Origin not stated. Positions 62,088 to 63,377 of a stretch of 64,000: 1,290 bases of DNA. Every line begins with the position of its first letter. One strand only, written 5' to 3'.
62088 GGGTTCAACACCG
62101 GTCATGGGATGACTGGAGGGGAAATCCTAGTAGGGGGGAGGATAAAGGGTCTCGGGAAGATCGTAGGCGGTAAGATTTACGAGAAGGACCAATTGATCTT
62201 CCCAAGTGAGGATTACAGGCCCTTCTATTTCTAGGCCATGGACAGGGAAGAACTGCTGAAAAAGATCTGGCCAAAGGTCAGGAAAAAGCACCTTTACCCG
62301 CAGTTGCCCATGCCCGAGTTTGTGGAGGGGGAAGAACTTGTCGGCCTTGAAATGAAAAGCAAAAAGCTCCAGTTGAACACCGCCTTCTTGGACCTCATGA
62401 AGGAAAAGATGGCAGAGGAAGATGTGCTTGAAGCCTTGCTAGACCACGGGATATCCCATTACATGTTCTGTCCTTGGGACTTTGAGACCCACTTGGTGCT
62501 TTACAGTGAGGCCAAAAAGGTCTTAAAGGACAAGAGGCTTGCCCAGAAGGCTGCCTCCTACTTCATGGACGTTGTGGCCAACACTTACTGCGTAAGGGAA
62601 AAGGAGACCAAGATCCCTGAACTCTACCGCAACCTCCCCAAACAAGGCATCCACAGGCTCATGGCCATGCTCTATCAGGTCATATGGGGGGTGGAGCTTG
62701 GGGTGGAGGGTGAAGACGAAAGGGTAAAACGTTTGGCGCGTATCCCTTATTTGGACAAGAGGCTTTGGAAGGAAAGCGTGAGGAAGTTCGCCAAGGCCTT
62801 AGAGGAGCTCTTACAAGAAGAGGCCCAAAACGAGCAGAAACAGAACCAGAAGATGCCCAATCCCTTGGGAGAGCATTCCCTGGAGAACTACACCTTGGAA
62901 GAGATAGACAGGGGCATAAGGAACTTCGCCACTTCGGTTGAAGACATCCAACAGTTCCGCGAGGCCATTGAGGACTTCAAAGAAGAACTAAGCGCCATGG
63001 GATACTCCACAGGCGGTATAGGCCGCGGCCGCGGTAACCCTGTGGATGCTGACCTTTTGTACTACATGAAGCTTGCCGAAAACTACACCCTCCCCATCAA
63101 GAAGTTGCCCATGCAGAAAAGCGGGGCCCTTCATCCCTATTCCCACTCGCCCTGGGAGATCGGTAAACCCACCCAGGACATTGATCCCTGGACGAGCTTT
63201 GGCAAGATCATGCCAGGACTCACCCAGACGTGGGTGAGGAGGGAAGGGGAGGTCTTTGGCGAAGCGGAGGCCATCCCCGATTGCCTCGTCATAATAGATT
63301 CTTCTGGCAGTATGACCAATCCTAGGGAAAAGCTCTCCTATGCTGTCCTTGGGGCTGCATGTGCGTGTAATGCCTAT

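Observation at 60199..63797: MoxR AAA+ ATPase, GXGXG beta-helix protein and VWA protein, tightly linked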

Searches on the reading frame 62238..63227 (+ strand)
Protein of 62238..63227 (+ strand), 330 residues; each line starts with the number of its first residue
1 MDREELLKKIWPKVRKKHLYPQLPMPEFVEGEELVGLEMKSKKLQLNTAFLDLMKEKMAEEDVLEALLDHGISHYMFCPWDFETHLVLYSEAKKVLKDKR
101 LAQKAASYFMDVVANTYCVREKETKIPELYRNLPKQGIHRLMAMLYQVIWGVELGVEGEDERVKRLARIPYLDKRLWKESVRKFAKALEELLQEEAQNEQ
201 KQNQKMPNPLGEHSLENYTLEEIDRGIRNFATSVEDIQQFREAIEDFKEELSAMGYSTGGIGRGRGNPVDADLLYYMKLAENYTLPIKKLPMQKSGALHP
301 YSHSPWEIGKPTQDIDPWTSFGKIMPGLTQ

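Call 37: search_protein_representatives(protein=window:62238-63227:+)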
Query: 330 residues. Proteins with E-value up to 0.001 (for the whole library): 235; up to 1e-10: 113; up to 1e-30: 34. The best 150 are listed.
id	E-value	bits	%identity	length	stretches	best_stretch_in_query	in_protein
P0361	4.9e-99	347.9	47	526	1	3-330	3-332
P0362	1.4e-84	300.4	48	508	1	4-329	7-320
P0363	2.6e-80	286.4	42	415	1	5-329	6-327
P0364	9.8e-79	281.2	46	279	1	4-280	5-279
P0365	5.7e-78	278.7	42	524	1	7-330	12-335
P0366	6.4e-71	255.5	53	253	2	5-155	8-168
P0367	2.2e-70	253.8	41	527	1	2-330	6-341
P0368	2.2e-62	227.4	37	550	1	5-330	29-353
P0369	2.2e-61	224.2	42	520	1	6-330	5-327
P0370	6.8e-58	212.7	44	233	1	2-224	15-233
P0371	3.1e-57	210.5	37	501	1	4-329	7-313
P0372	2.4e-55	204.3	39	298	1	6-251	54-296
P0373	7.2e-53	196.2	41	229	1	35-250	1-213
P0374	1.2e-52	195.5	36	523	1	5-330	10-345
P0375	6.2e-50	186.6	37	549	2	3-183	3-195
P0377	3.5e-49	184.1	34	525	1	4-329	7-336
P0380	7.7e-47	176.4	36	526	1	6-329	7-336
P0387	6.0e-35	137.3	33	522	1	2-328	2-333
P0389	2.0e-34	135.6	31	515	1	4-329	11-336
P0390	4.3e-34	134.5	32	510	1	2-328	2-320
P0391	4.5e-33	131.1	32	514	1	2-330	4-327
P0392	2.8e-32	128.5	33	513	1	4-329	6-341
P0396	2.4e-30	122.2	33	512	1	1-329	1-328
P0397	7.2e-30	120.6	32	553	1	5-329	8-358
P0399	1.7e-29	119.3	30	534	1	4-329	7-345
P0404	9.6e-28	113.6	29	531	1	1-328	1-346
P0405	2.8e-26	108.8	29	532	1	3-330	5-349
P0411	1.9e-23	99.5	28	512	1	1-330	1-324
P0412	7.7e-23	97.5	28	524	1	4-330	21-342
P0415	1.9e-22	96.2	31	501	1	4-330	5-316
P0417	6.2e-22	94.5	28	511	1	6-326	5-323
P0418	9.5e-22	93.9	29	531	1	3-329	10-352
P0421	8.4e-21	90.8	26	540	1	6-329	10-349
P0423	9.7e-21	90.6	27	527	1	5-329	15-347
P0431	9.9e-18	80.7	27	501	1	3-329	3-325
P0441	7.2e-15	71.3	27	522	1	13-329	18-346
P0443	7.7e-15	71.2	26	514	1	4-329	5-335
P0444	8.1e-15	71.1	26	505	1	3-329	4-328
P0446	1.2e-14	70.6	28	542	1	6-329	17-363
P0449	1.3e-13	67.2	27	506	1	5-329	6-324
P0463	1.1e-11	60.9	26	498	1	4-329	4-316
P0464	1.1e-11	60.8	28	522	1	1-329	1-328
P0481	7.7e-10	54.8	22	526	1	7-293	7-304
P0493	2.9e-09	52.9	26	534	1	12-329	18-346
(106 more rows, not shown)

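Call 38: list_cluster_members(proteins=[P0368, P0377, P0389, P0396, P0404, P0411, P0421, P0443, P0463, P0481])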
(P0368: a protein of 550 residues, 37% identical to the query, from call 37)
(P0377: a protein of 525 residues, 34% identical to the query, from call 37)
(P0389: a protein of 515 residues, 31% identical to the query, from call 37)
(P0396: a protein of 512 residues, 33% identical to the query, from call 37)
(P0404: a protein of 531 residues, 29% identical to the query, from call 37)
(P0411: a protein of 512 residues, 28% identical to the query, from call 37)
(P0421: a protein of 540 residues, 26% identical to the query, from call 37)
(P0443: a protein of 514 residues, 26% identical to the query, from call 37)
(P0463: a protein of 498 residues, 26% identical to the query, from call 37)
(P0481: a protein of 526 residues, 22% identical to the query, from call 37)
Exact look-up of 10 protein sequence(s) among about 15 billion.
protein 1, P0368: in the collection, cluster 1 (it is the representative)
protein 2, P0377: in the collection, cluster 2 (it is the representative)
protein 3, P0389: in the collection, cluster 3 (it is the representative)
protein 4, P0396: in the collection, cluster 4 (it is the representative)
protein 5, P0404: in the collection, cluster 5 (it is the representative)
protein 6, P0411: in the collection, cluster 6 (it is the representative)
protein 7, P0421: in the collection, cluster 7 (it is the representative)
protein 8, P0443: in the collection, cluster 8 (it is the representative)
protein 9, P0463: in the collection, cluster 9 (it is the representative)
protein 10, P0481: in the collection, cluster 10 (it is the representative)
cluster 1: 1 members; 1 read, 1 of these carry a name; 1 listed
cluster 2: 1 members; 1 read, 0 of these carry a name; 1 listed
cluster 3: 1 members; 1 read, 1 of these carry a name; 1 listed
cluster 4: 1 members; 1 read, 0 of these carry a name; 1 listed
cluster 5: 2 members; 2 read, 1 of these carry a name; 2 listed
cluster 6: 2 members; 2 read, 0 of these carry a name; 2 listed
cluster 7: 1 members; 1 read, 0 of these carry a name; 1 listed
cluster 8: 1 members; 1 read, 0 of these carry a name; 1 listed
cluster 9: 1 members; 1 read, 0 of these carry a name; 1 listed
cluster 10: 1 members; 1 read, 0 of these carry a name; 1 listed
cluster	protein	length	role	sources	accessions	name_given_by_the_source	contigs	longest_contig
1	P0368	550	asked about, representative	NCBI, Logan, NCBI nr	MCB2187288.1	MAG: hypothetical protein KQJ78_12775 [Deltaproteobacteria bacterium] | hypothetical protein [Deltaproteobacteria bacterium]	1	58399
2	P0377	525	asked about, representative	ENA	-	-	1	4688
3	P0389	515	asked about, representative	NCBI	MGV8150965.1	MAG: hypothetical protein ACP5NV_04520 [Candidatus Woesearchaeota archaeon]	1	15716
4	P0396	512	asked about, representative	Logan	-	-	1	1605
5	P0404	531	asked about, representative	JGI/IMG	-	-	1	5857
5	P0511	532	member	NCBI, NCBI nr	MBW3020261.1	hypothetical protein KY334_03115 [Candidatus Woesearchaeota archaeon] | hypothetical protein [Candidatus Woesearchaeota archaeon]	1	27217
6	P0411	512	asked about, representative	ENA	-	-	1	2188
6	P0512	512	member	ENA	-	-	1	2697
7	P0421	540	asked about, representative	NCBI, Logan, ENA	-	-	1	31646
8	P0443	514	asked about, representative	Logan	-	-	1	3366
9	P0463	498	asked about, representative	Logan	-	-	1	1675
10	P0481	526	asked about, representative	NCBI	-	-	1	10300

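Call 42: find_encoding_contigs(protein=P0389, flank=8000, max_places=2)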
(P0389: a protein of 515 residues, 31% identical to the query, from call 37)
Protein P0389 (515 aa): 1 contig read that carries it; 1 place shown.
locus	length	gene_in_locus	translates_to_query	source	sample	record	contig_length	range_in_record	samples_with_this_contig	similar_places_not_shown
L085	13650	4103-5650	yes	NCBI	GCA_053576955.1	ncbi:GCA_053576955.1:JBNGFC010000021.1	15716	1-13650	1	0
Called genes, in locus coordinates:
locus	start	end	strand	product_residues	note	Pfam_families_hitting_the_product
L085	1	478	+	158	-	PF00069:Pkinase, PF07714:PK_Tyr_Ser-Thr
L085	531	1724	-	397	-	PF01970:TctA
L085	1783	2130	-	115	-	-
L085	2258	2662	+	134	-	-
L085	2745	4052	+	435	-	-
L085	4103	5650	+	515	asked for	-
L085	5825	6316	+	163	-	-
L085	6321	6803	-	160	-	PF07884:VKOR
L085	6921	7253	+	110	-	-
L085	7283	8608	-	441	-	PF01136:Peptidase_U32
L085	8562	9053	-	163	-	PF14464:Prok-JAB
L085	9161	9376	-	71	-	-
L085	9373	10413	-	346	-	-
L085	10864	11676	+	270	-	PF24034:DUF7343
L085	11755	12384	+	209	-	PF22175:Ogg-HhH, PF00730:HhH-GPD (weak)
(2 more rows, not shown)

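Call 50: find_encoding_contigs(protein=P0368, flank=6000, max_places=1)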
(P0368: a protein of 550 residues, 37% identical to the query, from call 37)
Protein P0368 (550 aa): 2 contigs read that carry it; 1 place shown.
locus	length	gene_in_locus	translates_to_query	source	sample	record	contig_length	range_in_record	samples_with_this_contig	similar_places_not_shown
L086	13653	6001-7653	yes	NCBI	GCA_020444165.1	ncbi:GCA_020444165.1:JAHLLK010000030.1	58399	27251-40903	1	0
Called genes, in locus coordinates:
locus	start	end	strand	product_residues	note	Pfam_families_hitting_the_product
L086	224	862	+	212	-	PF05494:MlaC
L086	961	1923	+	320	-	PF04333:MlaA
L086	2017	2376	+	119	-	-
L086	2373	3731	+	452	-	PF07728:AAA_5 (weak)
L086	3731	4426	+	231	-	-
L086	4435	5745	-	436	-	PF13188:PAS_8 (weak), PF08448:PAS_4 (faint), PF00989:PAS (weak), PF13188:PAS_8 (weak), PF13426:PAS_9, PF00990:GGDEF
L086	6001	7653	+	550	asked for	-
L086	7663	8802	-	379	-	PF03308:MeaB (faint), PF02492:cobW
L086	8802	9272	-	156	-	PF03551:PadR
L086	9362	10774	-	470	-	PF00989:PAS (weak), PF08448:PAS_4 (weak), PF13426:PAS_9, PF00158:Sigma54_activat, PF14532:Sigma54_activ_2, PF07728:AAA_5, PF25601:AAA_lid_14, PF02954:HTH_8, +1 more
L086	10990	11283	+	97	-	PF12840:HTH_20 (weak), PF01022:HTH_5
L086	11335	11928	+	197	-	PF02635:DsrE (weak), PF13686:DrsE_2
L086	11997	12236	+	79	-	PF01206:TusA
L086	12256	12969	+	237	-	PF02665:Nitrate_red_gam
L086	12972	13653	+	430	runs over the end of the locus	PF13187:Fer4_9 (faint), PF13237:Fer4_10 (faint), PF14697:Fer4_21 (faint), PF00037:Fer4 (faint), PF12838:Fer4_7 (weak), PF13183:Fer4_8, PF13534:Fer4_17 (weak), PF02754:CCG, +2 more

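Call 51: find_encoding_contigs(protein=P0421, flank=6000, max_places=1)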
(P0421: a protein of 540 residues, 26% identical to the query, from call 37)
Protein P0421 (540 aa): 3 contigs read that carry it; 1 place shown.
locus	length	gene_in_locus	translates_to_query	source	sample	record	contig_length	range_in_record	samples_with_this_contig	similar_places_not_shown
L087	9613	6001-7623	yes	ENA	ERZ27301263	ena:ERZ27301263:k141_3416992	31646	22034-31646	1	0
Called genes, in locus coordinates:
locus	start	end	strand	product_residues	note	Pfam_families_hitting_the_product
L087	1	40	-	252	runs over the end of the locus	-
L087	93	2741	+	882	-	PF00133:tRNA-synt_1, PF01406:tRNA-synt_1e (faint), PF09334:tRNA-synt_1g, PF13603:tRNA-synt_1_2 (faint), PF09334:tRNA-synt_1g (weak), PF08264:Anticodon_1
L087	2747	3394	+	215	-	PF00583:Acetyltransf_1, PF13673:Acetyltransf_10 (faint), PF13508:Acetyltransf_7 (weak)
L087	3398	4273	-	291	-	-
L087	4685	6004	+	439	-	PF07728:AAA_5 (weak)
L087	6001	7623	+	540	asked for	-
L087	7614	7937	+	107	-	-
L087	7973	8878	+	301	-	PF23023:Anti-Pycsar_Apyc1, PF00753:Lactamase_B, PF12706:Lactamase_B_2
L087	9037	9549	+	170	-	PF10543:ORF6N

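Call 56: find_encoding_contigs(protein=P0371, flank=6000, max_places=1)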
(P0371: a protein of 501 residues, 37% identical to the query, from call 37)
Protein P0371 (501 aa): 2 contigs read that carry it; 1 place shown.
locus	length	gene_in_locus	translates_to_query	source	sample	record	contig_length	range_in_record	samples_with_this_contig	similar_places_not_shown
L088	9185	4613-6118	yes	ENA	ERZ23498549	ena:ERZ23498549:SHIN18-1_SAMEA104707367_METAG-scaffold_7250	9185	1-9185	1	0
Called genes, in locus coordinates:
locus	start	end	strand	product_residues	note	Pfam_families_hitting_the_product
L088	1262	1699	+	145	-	PF00072:Response_reg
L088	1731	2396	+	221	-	-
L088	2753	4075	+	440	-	PF07728:AAA_5, PF17863:AAA_lid_2 (weak)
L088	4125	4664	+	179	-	-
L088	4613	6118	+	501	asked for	-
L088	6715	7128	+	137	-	PF07366:SnoaL, PF12680:SnoaL_2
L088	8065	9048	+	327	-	PF02423:OCD_Mu_crystall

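Call 57: find_encoding_contigs(protein=P0380, flank=6000, max_places=1)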
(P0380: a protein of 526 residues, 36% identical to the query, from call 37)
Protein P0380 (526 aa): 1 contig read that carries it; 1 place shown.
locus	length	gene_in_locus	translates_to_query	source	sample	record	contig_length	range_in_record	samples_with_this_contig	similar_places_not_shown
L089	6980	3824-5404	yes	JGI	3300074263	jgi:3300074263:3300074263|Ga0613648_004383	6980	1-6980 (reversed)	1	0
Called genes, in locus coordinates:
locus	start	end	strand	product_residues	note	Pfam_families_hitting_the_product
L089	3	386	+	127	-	?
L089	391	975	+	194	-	-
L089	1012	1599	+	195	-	-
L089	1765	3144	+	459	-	PF17863:AAA_lid_2 (weak)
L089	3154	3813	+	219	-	-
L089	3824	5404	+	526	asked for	-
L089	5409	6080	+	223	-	-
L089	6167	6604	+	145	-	-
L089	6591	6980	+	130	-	?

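Call 58: find_encoding_contigs(protein=P0397, flank=6000, max_places=1)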
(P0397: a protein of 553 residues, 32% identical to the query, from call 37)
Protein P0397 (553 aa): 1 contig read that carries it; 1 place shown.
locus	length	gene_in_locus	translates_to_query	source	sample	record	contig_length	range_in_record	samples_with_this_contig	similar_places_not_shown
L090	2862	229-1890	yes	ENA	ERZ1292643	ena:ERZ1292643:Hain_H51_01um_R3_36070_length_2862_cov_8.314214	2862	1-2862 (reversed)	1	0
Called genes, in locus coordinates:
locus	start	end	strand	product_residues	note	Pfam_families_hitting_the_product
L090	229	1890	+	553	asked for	-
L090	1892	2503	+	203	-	-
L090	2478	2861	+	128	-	?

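Call 61: search_protein_families(library=pfam, proteins=[P0443, P0444, P0446, P0449, P0463, P0464, P0417, P0418, P0423, P0441], max_evalue=1)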
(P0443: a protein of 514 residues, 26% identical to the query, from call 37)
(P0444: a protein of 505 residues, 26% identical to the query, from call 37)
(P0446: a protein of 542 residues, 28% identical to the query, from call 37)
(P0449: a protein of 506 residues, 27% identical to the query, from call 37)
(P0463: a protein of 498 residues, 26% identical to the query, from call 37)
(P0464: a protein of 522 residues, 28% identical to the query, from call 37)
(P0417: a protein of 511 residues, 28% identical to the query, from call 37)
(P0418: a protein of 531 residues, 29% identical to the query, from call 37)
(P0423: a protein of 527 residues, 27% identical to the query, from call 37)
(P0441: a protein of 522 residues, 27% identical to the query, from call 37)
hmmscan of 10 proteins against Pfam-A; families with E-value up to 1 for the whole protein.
P0443 (514 aa): 6 families
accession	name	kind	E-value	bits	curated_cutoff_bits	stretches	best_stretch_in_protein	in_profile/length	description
PF13519.12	VWA_2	-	0.00011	23.2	27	1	355-427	1-75/107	von Willebrand factor type A domain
PF00092.34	VWA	-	0.0021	18.7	23.8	1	354-442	1-94/174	von Willebrand factor type A domain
PF25045.1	vWA_Ro60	-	0.0025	18.2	27.7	1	356-455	3-104/165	Ro60 vWA domain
PF01435.24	Peptidase_M48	-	0.018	15.3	20.3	1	62-79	61-78/186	Peptidase family M48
PF00730.31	HhH-GPD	-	0.052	14.3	26.2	0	430-469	55-94/108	HhH-GPD superfamily base excision DNA repair protein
PF01023.25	S_100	-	0.075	13.1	22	1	241-266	22-44/45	S-100/ICaBP type calcium binding domain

P0444 (505 aa): 0 families

P0446 (542 aa): 2 families
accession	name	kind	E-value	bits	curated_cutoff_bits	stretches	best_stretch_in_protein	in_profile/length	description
PF13519.12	VWA_2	-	0.002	19.2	27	1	384-477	2-106/107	von Willebrand factor type A domain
PF00092.34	VWA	-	0.051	14.2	23.8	0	384-437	3-60/174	von Willebrand factor type A domain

P0449 (506 aa): 1 family
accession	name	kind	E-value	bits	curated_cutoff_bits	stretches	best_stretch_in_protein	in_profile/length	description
PF13519.12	VWA_2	-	0.0075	17.3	27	1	345-438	2-106/107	von Willebrand factor type A domain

P0463 (498 aa): 5 families
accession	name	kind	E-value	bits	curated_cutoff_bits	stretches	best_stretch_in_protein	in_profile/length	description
PF09967.15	DUF2201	-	0.00046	20.8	26.4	1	337-433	2-91/123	VWA-like domain (DUF2201)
PF13519.12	VWA_2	-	0.0012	19.9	27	1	337-399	2-66/107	von Willebrand factor type A domain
PF00092.34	VWA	-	0.009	16.7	23.8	1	335-394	1-59/174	von Willebrand factor type A domain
PF05762.20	VWA_CoxE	-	0.052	13.4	26.4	1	329-386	50-103/222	VWA domain containing CoxE-like protein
PF01435.24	Peptidase_M48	-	0.11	12.7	20.3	1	6-86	6-85/186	Peptidase family M48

P0464 (522 aa): 2 families
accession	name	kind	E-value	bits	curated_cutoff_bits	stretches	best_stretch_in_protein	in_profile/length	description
PF13519.12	VWA_2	-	0.11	13.5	27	1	348-418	2-77/107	von Willebrand factor type A domain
PF05591.17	T6SS_VipA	-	0.16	12.2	24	1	161-233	45-118/155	Type VI secretion system, VipA, VC_A0107 or Hcp2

P0417 (511 aa): 3 families
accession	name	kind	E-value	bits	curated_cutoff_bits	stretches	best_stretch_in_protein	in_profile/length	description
PF13519.12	VWA_2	-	6.6e-07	30.4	27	1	346-418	2-78/107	von Willebrand factor type A domain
PF10026.15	DUF2268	-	0.055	13.4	23.6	1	5-77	4-76/195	Predicted Zn-dependent protease (DUF2268)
PF18150.6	DUF5600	-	0.13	13.4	26.6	0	135-190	40-93/107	Domain of unknown function (DUF5600)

P0418 (531 aa): 3 families
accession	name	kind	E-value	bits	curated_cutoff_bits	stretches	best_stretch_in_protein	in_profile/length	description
PF00092.34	VWA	-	4.8e-05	24.1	23.8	1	371-504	1-146/174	von Willebrand factor type A domain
PF13519.12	VWA_2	-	5.2e-05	24.3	27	1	372-470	1-106/107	von Willebrand factor type A domain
PF04450.18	BSP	-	0.011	16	23.8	1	41-85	72-116/207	Peptidase of plants and bacteria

P0423 (527 aa): 2 families
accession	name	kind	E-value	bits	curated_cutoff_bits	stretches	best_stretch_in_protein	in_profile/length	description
PF13519.12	VWA_2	-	0.078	14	27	1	368-461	2-106/107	von Willebrand factor type A domain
PF00092.34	VWA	-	0.13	13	23.8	1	368-463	3-115/174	von Willebrand factor type A domain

P0441 (522 aa): 4 families
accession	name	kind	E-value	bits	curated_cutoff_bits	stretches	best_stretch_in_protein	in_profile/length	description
PF13519.12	VWA_2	-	0.06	14.4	27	1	366-466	1-106/107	von Willebrand factor type A domain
PF05762.20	VWA_CoxE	-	0.062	13.2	26.4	1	363-484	55-178/222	VWA domain containing CoxE-like protein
PF00092.34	VWA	-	0.068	13.8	23.8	1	365-468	1-115/174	von Willebrand factor type A domain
PF06430.17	L_lactis_RepB_C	-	0.11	13.3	27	1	171-232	38-95/123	Lactococcus lactis RepB C-terminus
